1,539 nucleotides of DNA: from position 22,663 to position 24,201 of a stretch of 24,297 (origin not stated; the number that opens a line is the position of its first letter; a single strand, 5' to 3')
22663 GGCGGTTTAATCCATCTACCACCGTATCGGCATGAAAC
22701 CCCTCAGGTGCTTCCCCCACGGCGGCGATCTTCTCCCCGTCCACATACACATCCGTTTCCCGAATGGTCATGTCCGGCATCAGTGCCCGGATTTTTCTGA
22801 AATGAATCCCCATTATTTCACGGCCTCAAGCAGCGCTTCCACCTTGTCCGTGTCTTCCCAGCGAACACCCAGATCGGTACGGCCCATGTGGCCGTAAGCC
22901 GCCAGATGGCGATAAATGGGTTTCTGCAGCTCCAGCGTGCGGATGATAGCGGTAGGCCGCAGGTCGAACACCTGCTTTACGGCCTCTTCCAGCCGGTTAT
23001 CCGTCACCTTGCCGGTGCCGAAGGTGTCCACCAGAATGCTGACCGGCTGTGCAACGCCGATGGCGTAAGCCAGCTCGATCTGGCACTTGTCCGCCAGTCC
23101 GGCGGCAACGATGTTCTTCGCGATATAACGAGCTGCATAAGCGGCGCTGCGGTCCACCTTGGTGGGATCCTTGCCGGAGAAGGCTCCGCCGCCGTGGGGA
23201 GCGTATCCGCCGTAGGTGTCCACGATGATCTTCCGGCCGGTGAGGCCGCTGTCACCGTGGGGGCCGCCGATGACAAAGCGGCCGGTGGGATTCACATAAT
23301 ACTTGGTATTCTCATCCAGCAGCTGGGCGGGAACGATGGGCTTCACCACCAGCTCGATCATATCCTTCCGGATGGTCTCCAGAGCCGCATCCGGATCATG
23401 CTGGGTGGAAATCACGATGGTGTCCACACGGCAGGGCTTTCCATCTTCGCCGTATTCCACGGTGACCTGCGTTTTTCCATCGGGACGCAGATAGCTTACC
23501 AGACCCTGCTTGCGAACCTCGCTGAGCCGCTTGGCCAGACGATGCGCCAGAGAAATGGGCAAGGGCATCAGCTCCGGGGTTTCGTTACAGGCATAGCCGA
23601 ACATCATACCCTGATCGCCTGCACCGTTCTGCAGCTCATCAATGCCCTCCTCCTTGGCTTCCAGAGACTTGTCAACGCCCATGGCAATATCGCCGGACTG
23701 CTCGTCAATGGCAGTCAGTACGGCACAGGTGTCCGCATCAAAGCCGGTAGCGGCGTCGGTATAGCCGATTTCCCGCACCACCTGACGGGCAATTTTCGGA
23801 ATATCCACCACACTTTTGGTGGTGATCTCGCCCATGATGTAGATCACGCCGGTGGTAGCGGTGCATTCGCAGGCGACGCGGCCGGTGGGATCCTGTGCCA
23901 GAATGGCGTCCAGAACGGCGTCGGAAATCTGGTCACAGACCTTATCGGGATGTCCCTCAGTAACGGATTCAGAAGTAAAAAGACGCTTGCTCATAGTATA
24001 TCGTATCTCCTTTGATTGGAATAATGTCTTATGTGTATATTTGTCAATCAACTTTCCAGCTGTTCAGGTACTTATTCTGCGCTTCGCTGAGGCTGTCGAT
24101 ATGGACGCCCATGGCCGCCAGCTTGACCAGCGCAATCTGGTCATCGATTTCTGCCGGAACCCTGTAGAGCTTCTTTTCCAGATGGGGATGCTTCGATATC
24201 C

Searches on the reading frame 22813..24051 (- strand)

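Call 11: search_protein_families(library=pfam, proteins=[window:22813-24051:-], max_evalue=0.001)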
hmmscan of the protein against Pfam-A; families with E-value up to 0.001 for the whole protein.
window:22813-24051:- (412 aa): 3 families
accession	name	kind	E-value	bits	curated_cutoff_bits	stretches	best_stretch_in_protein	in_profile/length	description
PF02773.21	S-AdoMet_synt_C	-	2.9e-69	231.8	25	1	261-399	1-137/138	S-adenosylmethionine synthetase, C-terminal domain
PF02772.21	S-AdoMet_synt_M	-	1.8e-53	180.2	29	1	142-259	2-120/120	S-adenosylmethionine synthetase, central domain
PF00438.25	S-AdoMet_synt_N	-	1.1e-44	151.5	33.1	1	23-119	2-98/99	S-adenosylmethionine synthetase, N-terminal domain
